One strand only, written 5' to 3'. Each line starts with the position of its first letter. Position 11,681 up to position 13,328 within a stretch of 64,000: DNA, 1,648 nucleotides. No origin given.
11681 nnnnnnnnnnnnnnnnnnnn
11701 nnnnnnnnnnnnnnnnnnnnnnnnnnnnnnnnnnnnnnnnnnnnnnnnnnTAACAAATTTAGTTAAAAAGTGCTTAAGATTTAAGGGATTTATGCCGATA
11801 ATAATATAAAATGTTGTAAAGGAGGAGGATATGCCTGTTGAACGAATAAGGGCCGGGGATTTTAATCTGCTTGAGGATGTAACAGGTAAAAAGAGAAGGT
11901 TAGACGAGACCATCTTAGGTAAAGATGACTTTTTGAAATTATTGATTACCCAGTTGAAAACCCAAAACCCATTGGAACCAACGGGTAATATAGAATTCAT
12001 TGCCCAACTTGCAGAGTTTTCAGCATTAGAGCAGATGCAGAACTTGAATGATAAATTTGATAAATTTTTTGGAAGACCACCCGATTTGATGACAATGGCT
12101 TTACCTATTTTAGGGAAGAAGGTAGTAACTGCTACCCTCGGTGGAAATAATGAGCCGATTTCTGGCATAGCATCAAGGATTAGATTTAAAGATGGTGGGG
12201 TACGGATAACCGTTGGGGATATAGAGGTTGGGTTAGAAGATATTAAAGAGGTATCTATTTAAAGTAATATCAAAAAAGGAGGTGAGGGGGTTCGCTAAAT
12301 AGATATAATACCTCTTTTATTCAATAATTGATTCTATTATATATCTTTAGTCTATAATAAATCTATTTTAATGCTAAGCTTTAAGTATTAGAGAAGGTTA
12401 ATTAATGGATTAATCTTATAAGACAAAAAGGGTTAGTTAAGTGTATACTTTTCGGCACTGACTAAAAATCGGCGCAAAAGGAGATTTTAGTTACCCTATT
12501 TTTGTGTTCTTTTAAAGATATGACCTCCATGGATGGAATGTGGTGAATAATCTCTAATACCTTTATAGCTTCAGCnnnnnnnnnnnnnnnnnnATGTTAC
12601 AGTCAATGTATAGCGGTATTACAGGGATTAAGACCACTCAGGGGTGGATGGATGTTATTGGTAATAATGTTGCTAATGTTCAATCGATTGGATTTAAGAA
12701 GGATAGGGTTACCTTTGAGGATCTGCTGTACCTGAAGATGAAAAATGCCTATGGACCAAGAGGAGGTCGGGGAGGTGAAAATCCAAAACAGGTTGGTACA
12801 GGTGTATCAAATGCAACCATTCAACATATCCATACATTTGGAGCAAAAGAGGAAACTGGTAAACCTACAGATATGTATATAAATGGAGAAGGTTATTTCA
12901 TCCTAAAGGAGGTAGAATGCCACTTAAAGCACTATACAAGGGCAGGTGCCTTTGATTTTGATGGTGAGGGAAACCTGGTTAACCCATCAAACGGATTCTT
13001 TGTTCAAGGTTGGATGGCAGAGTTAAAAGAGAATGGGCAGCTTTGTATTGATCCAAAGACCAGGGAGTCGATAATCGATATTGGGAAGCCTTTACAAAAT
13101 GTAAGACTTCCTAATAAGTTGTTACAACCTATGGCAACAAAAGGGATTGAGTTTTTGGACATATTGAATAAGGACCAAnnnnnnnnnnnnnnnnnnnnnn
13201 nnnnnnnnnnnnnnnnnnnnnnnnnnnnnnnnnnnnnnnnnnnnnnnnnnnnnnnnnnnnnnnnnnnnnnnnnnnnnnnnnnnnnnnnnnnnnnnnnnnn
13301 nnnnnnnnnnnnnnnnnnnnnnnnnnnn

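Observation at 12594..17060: Giant hook protein: flgE of ~1488 aa with canonical termini and a ~1100-aa insertion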

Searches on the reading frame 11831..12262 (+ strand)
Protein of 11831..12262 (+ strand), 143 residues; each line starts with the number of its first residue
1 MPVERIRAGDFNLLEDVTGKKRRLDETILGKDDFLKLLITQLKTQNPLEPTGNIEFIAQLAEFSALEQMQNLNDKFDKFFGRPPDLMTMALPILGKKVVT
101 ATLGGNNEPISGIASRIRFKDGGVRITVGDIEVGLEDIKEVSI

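Call 8: search_protein_families(library=pfam, proteins=[window:11831-12262:+], max_evalue=0.001)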
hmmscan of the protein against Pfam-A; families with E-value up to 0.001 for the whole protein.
window:11831-12262:+ (143 aa): 1 family
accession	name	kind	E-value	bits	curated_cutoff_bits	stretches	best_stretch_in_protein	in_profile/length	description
PF03963.19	FlgD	-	8e-21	74.5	27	1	20-77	17-74/75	Flagellar hook capping protein - N-terminal region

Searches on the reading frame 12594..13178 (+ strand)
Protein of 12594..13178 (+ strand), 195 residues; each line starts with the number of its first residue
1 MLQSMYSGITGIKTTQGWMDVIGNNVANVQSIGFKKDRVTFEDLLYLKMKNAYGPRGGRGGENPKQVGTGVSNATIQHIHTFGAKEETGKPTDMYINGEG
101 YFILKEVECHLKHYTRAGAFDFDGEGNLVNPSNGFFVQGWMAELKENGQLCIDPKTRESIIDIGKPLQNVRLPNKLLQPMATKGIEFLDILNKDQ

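Call 58: find_related_loci(query=A5, collection=genome_contigs, flank=10000)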
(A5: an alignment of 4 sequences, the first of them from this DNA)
Query A5 (195 aa) in genome_contigs; peptide patterns used: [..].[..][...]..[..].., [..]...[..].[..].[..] (x = any residue, [..] = any of these).
92 stretches matched a pattern; 25 encode a relative of the query (tblastn E <= 1e-3); 25 distinct loci.
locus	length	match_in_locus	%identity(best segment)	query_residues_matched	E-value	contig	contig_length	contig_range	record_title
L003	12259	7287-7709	52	1-143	5e-45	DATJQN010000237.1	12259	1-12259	MAG TPA_asm: Rectinemataceae bacterium isolate SMAG_U14942 k141_3799292, whole genome shotgun sequence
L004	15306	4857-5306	49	1-154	5e-44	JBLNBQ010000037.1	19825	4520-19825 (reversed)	MAG: Chitinophagales bacterium isolate MAG147 PRJNA950955_bin9_renamed_36, whole genome shotgun sequence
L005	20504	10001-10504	45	1-168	4e-42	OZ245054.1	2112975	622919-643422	MAG: Spirochaetota bacterium isolate 0a1bf947-7140-4121-940b-caa5add038ca genome assembly, chromosome: 1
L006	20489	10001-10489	47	1-167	3e-41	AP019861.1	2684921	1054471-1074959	Spirochaetes bacterium COTS27 DNA, nearly complete genome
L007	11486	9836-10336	40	1-167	3e-36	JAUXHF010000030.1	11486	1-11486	MAG: Spirochaetota bacterium isolate CSMAG_2948 CSMAG_2948_k119_100097_length_11486_cov_8.0000, whole genome shotgun seq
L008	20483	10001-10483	41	2-165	5e-36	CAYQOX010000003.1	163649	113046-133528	MAG TPA_asm: uncultured bacterium isolate SRP141376_co2_274 genome assembly, contig: NODE_189_length_163649_cov_7.963195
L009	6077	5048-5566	42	1-176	1e-34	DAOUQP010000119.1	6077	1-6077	MAG TPA_asm: Eubacteriales bacterium isolate CSMAG_129 CSMAG_129_k141_1989127_length_6077_cov_30.9736, whole genome shot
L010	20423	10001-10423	45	1-140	1e-34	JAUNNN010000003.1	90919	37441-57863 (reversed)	MAG: Lachnospiraceae bacterium isolate S32M_St_metabat_57 NODE_131_length_90919_cov_9.612179, whole genome shotgun seque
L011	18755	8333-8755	47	1-140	2e-34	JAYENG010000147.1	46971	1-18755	MAG: Bacillota bacterium isolate MAG061 MAG061_147, whole genome shotgun sequence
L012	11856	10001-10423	47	1-140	6e-34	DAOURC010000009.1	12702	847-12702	MAG TPA_asm: Eubacteriales bacterium isolate CSMAG_142 CSMAG_142_k141_4214288_length_12702_cov_9.9484, whole genome shot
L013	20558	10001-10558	38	1-182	1e-33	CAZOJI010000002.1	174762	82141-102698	MAG TPA_asm: uncultured Gemmatimonadaceae bacterium isolate SRP141376_co2_135 genome assembly, contig: NODE_150_length_1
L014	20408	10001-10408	48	1-139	1e-33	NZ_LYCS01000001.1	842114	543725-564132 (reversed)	Oceanobacillus sp. Castelsardo contig_1, whole genome shotgun sequence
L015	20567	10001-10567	37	1-195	3e-33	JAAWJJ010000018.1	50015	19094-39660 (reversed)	MAG: Eubacterium sp. isolate ABMPRH_206_1 SL341415_scaffold_1549, whole genome shotgun sequence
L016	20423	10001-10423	45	1-140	1e-32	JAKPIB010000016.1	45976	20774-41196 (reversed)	MAG: Bacillota bacterium isolate USOA134_metabat.17_sub k141_512866, whole genome shotgun sequence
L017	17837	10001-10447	40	1-141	1e-30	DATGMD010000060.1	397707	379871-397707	MAG TPA_asm: Chloroflexota bacterium isolate SMAG_U9903 k141_182050, whole genome shotgun sequence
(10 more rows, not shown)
